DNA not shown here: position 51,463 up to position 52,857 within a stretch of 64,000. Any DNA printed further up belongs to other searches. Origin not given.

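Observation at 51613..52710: PgsA (phosphatidylglycerophosphate synthase) carries a C-terminal FtsK-gamma-like DNA-binding winged helix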

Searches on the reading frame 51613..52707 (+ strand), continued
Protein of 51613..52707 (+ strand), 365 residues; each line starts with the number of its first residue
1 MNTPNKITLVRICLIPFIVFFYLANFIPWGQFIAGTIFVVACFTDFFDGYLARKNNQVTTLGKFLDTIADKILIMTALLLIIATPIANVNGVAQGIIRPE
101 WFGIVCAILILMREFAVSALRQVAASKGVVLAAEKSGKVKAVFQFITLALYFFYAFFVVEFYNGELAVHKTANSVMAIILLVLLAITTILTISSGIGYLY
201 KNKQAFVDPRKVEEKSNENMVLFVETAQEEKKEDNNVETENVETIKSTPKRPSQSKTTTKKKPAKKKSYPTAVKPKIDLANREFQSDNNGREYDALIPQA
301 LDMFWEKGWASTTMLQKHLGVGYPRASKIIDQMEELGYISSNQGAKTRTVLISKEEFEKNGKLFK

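Call 34: search_protein_families(library=pfam, proteins=[P0221, P0266, P0171, P0181, P0182, P0227, P0261, P0272, P0197, P0247], max_evalue=0.001)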
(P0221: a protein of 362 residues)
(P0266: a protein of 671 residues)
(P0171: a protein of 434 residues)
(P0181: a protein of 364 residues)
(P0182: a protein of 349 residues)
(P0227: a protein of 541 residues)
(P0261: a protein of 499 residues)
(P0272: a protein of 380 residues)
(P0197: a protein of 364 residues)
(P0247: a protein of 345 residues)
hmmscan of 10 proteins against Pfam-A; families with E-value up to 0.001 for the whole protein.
P0221 (362 aa): 13 families
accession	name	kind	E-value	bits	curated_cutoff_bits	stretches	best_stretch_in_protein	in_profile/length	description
PF09397.16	FtsK_gamma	-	6.9e-60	199.1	30.6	4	200-262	2-63/63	Ftsk gamma domain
PF01047.28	MarR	-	3.5e-11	43.3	24.6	0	100-149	3-52/59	MarR family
PF12802.13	MarR_2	-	1.2e-08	35.4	27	0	98-149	3-55/61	MarR family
PF01978.25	TrmB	-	4.2e-08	33.4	25.6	0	106-150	14-58/68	Sugar-specific transcriptional regulator TrmB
PF09339.16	HTH_IclR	-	5.5e-07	29.7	22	0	27-60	17-50/52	IclR helix-turn-helix domain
PF03297.21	Ribosomal_S25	-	2.1e-06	28.3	28.8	0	282-341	38-93/101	S25 ribosomal protein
PF09693.15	Phage_XkdX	-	2.3e-05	24.8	23.5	0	156-167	26-37/40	Phage uncharacterised protein (Phage_XkdX)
PF13412.12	HTH_24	-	3.1e-05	23.9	21.9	0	99-145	2-48/48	Winged helix-turn-helix DNA-binding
PF25213.1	HVO_A0261_N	-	0.00011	22.4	35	0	109-149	19-59/86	HVO_A0261 N-terminal domain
PF24409.1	wHTH-PRTase_assc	-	0.00012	22.5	27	0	112-146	8-43/83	wHTH-PRTase associated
PF13730.12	HTH_36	-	0.00015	21.9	25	0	113-144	22-55/55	Helix-turn-helix domain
PF22665.2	DUF6293_C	-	0.00025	21.9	27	0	131-159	64-92/101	DUF6293 C-terminal winged helix domain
PF14394.12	DUF4423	-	0.00057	20.1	30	0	23-67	31-75/165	Domain of unknown function (DUF4423)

P0266 (671 aa): 3 families
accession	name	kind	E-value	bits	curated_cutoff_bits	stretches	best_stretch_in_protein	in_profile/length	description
PF01580.24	FtsK_SpoIIIE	-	4.6e-53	180.3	24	1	119-313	1-220/221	FtsK/SpoIIIE family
PF09397.16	FtsK_gamma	-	1.7e-45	153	30.6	3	417-476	4-63/63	Ftsk gamma domain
PF17854.6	FtsK_alpha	-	1.4e-23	83.5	22.9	1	13-112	2-101/101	FtsK alpha domain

P0171 (434 aa): 2 families
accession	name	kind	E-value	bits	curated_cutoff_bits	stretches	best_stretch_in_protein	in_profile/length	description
PF01066.26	CDP-OH_P_transf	-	1.3e-37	129.9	22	1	1-173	1-151/152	CDP-alcohol phosphatidyltransferase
PF02464.23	CinA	-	7.3e-36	123.6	23.5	1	276-420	6-152/155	Competence-damaged protein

P0181 (364 aa): 3 families
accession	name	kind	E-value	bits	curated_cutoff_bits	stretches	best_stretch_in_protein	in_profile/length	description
PF01066.26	CDP-OH_P_transf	-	6.5e-39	134.2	22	1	1-165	1-151/152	CDP-alcohol phosphatidyltransferase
PF02464.23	CinA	-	2e-29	102.7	23.5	1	202-352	3-153/155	Competence-damaged protein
PF14163.11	SieB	-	6e-05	23.1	26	1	134-211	8-86/147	Super-infection exclusion protein B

P0182 (349 aa): 2 families
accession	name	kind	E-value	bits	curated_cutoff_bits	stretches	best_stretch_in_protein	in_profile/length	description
PF02464.23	CinA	-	4.7e-42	143.7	23.5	1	196-343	6-154/155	Competence-damaged protein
PF01066.26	CDP-OH_P_transf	-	5.8e-41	140.8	22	1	1-165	1-148/152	CDP-alcohol phosphatidyltransferase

P0227 (541 aa): 2 families
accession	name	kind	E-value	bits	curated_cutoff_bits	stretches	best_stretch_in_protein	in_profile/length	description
PF01066.26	CDP-OH_P_transf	-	9.3e-40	136.9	22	1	31-215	1-149/152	CDP-alcohol phosphatidyltransferase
PF01580.24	FtsK_SpoIIIE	-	1.5e-26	93.7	24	1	272-461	2-218/221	FtsK/SpoIIIE family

P0261 (499 aa): 1 family
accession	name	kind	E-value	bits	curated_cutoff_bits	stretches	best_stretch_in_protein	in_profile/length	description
PF01066.26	CDP-OH_P_transf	-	1.3e-07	32.6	22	1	39-211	4-138/152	CDP-alcohol phosphatidyltransferase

P0272 (380 aa): 2 families
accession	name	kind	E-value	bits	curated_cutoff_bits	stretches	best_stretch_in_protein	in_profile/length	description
PF02464.23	CinA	-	6e-39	133.6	23.5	1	224-375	6-154/155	Competence-damaged protein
PF01066.26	CDP-OH_P_transf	-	4.1e-33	115.4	22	1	1-184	1-138/152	CDP-alcohol phosphatidyltransferase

P0197 (364 aa): 1 family
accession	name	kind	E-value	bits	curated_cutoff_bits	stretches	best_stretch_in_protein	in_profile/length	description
PF01066.26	CDP-OH_P_transf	-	1.8e-73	246.4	22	2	195-346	2-151/152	CDP-alcohol phosphatidyltransferase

P0247 (345 aa): 2 families
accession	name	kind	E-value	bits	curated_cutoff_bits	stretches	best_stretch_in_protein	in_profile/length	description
PF01066.26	CDP-OH_P_transf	-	3.1e-36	125.5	22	1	1-167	1-149/152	CDP-alcohol phosphatidyltransferase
PF09397.16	FtsK_gamma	-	9.2e-11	41.7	30.6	1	273-331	5-63/63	Ftsk gamma domain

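Call 37: fold_search(model_id=the predicted structure, library=pdb)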
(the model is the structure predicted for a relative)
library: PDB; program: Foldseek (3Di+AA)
matches with E <= 10: 684; with E <= 0.001: 4
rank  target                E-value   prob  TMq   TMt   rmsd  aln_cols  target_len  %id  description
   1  7drj_A                1.7e-08  1.00  0.41  0.76   4.7       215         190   34  Crystal structure of phosphatidylglycerol phosphate synthase in complex with phosphatidylglycerol phosphate (released 2021-12-08)
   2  7drk_B                6.1e-08  1.00  0.40  0.76   4.9       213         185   34  Crystal structure of phosphatidylglycerol phosphate synthase in complex with cytidine diphosphate-diacylglycerol (released 2021-12-08)
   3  7drj_B                9.9e-08  1.00  0.40  0.74   4.8       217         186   34  Crystal structure of phosphatidylglycerol phosphate synthase in complex with phosphatidylglycerol phosphate (released 2021-12-08)
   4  7drk_A                2.5e-07  1.00  0.40  0.77   4.5       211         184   34  Crystal structure of phosphatidylglycerol phosphate synthase in complex with cytidine diphosphate-diacylglycerol (released 2021-12-08)
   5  2j5p_MODEL_1_A        2.0e-03  1.00  0.16  0.77   1.5        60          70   38  E. coli FtsK gamma domain (released 2006-10-04)
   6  7pow_A                3.4e-03  1.00  0.25  0.40  12.2       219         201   16  Crystal structure of phosphatidyl serine synthase (PSS) in transition state. (released 2021-12-08)
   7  7b1k_A                3.9e-03  1.00  0.24  0.39  13.8       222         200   14  Crystal structure of phosphatidyl serine synthase (PSS) in the closed conformation with bound citrate. (released 2021-12-08)
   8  4o6n_A                7.7e-03  1.00  0.33  0.36   5.1       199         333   18  Structure of AF2299, a CDP-alcohol phosphotransferase (CDP-bound) (released 2014-05-14)
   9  5d92_A                7.7e-03  1.00  0.35  0.37   5.4       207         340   20  Structure of a phosphatidylinositolphosphate (PIP) synthase from Renibacterium Salmoninarum (released 2015-11-04)
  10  6h53_B                8.1e-03  1.00  0.32  0.52   5.9       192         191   17  Crystal structure of Mycobacterium tuberculosis phosphatidylinositol phosphate synthase (PgsA1) in apo form (released 2019-05-15)
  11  4o6m_A                8.9e-03  1.00  0.33  0.36   5.3       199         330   17  Structure of AF2299, a CDP-alcohol phosphotransferase (CMP-bound) (released 2014-05-14)
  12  4q7c_A                8.9e-03  1.00  0.33  0.36   5.1       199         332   18  Structure of AF2299, a CDP-alcohol phosphotransferase (released 2014-05-28)
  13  6wm5_A                9.3e-03  1.00  0.35  0.37   5.0       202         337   13  Structure of a phosphatidylinositol-phosphate synthase (PIPS) from Mycobacterium kansasii (released 2020-05-27)
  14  6h53_A                9.3e-03  1.00  0.33  0.54   5.7       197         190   16  Crystal structure of Mycobacterium tuberculosis phosphatidylinositol phosphate synthase (PgsA1) in apo form (released 2019-05-15)
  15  5d92_B                1.1e-02  1.00  0.36  0.38   5.1       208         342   19  Structure of a phosphatidylinositolphosphate (PIP) synthase from Renibacterium Salmoninarum (released 2015-11-04)
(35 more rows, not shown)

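Call 43: search_protein_families(library=ncbifam, proteins=[window:51613-52707:+], max_evalue=0.01)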
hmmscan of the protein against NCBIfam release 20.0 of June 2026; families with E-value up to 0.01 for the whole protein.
window:51613-52707:+ (365 aa): 8 families
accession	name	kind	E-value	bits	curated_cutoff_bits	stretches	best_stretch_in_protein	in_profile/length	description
TIGR00560.1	pgsA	equivalog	3.2e-38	132.1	109.1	1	1-206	1-180/183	CDP-diacylglycerol--glycerol-3-phosphate 3-phosphatidyltransferase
NF008090.0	PRK10832.1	equivalog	1.1e-22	81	304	1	1-162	3-152/182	CDP-diacylglycerol--glycerol-3-phosphate 3-phosphatidyltransferase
NF053678.1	ClpnSynClsA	equivalog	1.2e-12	48.4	240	1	2-100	4-99/180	cardiolipin synthase ClsA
NF040950.1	archin_ph_syn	equivalog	4.9e-08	33.1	180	1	3-188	25-180/191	archaetidylinositol phosphate synthase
NF045883.1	PIPSynth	equivalog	6.8e-08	32.4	170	1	3-73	24-91/197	phosphatidylinositol phosphate synthase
NF007615.0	PRK10263.1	equivalog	4.4e-07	28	1566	1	289-351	1287-1349/1355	DNA translocase FtsK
TIGR00473.1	pssA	equivalog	6.6e-07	29.6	107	1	34-119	23-104/153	CDP-diacylglycerol--serine O-phosphatidyltransferase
NF041135.1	IPPtranDIPPsyn_Thcocales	equivalog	0.00073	18.6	580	1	5-83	248-326/419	bifunctional L-myo-inositol-1-phosphate cytidylyltransferase/CDP-L-myo-inositol myo-inositolphosphotransferase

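Call 46: find_encoding_contigs(protein=P0003, flank=6000, max_places=4)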
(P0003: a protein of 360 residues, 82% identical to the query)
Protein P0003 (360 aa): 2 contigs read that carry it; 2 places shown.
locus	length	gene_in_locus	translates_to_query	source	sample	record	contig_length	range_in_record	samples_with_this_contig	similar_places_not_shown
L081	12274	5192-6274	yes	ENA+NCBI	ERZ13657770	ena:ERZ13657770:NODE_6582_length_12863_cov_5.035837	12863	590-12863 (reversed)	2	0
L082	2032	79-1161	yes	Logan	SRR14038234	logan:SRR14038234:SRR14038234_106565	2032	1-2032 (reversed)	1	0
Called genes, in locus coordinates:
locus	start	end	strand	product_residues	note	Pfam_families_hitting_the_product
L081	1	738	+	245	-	?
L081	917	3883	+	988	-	PF17854:FtsK_alpha, PF01580:FtsK_SpoIIIE, PF12846:AAA_10 (faint), PF09397:FtsK_gamma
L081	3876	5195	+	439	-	PF00919:UPF0004, PF04055:Radical_SAM, PF18693:TRAM_2 (weak)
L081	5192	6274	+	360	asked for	PF01066:CDP-OH_P_transf, PF09397:FtsK_gamma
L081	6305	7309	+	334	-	-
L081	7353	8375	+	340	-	PF00154:RecA_N, PF06745:ATPase (weak), PF08423:Rad51, PF01637:ATPase_2 (faint), PF21096:RecA_C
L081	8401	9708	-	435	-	-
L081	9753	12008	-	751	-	PF00912:Transgly, PF00905:Transpeptidase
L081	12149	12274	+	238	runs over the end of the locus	?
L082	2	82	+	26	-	?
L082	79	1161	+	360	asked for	PF01066:CDP-OH_P_transf, PF09397:FtsK_gamma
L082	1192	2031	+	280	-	?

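Call 47: find_encoding_contigs(protein=P0008, flank=6000, max_places=3)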
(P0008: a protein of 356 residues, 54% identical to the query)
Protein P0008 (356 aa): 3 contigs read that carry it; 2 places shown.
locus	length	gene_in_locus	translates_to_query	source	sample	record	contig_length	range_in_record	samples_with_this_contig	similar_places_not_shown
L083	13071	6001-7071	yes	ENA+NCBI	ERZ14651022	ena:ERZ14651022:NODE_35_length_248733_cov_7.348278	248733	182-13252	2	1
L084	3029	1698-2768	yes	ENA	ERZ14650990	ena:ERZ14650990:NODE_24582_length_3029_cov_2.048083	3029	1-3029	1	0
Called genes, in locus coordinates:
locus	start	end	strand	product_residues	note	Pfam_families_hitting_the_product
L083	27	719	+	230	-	PF04545:Sigma70_r4 (faint), PF03118:RNA_pol_A_CTD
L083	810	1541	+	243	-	PF01522:Polysacc_deac_1, PF10096:DUF2334 (weak)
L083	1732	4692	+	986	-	PF17854:FtsK_alpha, PF01580:FtsK_SpoIIIE, PF12846:AAA_10 (faint), PF09397:FtsK_gamma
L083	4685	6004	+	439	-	PF00919:UPF0004, PF18693:TRAM_2 (faint), PF04055:Radical_SAM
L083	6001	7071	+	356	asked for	PF01066:CDP-OH_P_transf, PF09397:FtsK_gamma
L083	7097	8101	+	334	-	-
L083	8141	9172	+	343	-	PF00154:RecA_N, PF06745:ATPase (weak), PF08423:Rad51, PF01637:ATPase_2 (faint), PF21096:RecA_C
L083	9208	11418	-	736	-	PF00912:Transgly, PF00905:Transpeptidase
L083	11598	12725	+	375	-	PF00919:UPF0004, PF04055:Radical_SAM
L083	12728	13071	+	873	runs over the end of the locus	PF01624:MutS_I, PF05188:MutS_II, PF05192:MutS_III, PF05190:MutS_IV, PF00488:MutS_V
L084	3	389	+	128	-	?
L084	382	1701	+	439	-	PF00919:UPF0004, PF18693:TRAM_2 (faint), PF04055:Radical_SAM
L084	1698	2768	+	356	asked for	PF01066:CDP-OH_P_transf, PF09397:FtsK_gamma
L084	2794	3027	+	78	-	?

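Call 62: predict_structure(alignment_id=A3)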
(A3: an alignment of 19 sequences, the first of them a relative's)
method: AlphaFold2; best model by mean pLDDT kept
length: 284 residues; sequences in the alignment: 19
mean_pLDDT: 61.2   pTM: 0.36
mean pLDDT of the five models: 61.2, 57.3, 55.7, 53.8, 53.0
residues with pLDDT >= 90: 0; 70-90: 67; 50-70: 168; < 50: 49
segments of 3 or more residues with pLDDT < 50: 1-4, 85-99, 129-137, 205-215
pLDDT, mean of each block of 10 residues (from residue 1): 53 66 64 64 57 53 51 56 44 40 55 58 52 47 60 59 54 64 67 61 48 54 81 83 79 82 80 77 67
secondary structure, 60 per line:
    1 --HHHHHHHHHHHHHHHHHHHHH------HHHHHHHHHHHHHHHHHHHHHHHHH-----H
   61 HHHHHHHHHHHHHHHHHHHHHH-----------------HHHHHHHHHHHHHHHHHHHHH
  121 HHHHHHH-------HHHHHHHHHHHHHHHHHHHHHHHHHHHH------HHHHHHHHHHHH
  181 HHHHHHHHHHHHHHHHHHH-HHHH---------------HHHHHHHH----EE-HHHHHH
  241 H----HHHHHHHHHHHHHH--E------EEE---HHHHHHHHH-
elements in order: H3-23 H30-54 H60-82 H100-127 H135-162 H169-199 H201-204 H220-227 H235-241 H246-259 E269-271 H275-283

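Call 66: fold_search(model_id=the predicted structure, library=pdb)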
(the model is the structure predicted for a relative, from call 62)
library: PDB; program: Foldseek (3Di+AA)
matches with E <= 10: 728; with E <= 0.001: 1
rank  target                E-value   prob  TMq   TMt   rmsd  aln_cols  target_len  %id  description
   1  7drj_B                2.0e-06  1.00  0.47  0.66   4.9       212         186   34  Crystal structure of phosphatidylglycerol phosphate synthase in complex with phosphatidylglycerol phosphate (released 2021-12-08)
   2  2j5p_MODEL_1_A        3.8e-02  1.00  0.20  0.76   1.3        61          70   23  E. coli FtsK gamma domain (released 2006-10-04)
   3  7wdq_D                1.9e-01  0.99  0.16  0.15   5.6        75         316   16  DsyB in complex with SAM (released 2022-06-01)
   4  7b1k_B                2.0e-01  0.80  0.28  0.37  12.0       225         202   17  Crystal structure of phosphatidyl serine synthase (PSS) in the closed conformation with bound citrate. (released 2021-12-08)
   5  7wup_B                2.2e-01  0.72  0.19  0.14  18.5       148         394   15  The crystal structure of ApiI (released 2023-02-15)
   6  4o6m_B                2.7e-01  0.99  0.41  0.35   5.0       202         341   17  Structure of AF2299, a CDP-alcohol phosphotransferase (CMP-bound) (released 2014-05-14)
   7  2ve8_A                3.5e-01  1.00  0.20  0.76   1.4        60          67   17  Xray structure of FtsK gamma domain (P. aeruginosa) (released 2008-09-09)
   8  7y3h                  3.8e-01  0.60  0.19  0.14  18.9       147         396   15  Crystal Structure of Diels-Alderase ApiI in complex with SAM and product (released 2023-06-14)
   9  4o6n_A                4.0e-01  0.98  0.41  0.36   5.0       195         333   18  Structure of AF2299, a CDP-alcohol phosphotransferase (CDP-bound) (released 2014-05-14)
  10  7b1k_A                4.0e-01  0.60  0.28  0.36  13.8       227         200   18  Crystal structure of phosphatidyl serine synthase (PSS) in the closed conformation with bound citrate. (released 2021-12-08)
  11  2pex_A                4.4e-01  0.97  0.18  0.35  12.2        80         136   15  Structure of reduced C22S OhrR from Xanthamonas Campestris (released 2007-12-11)
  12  7wdq_A                4.4e-01  0.97  0.15  0.13   5.4        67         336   16  DsyB in complex with SAM (released 2022-06-01)
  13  9qtq_G                4.6e-01  0.33  0.21  0.23  10.7       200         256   14  Structure of the energy converting methyltransferase (Mtr) of Methanosarcina mazei in complex with a novel protein bin (released 2025-12-24)
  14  2ve8_C                4.9e-01  1.00  0.20  0.81   1.5        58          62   17  Xray structure of FtsK gamma domain (P. aeruginosa) (released 2008-09-09)
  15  6h53_B                5.4e-01  0.96  0.40  0.56   5.8       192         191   18  Crystal structure of Mycobacterium tuberculosis phosphatidylinositol phosphate synthase (PgsA1) in apo form (released 2019-05-15)
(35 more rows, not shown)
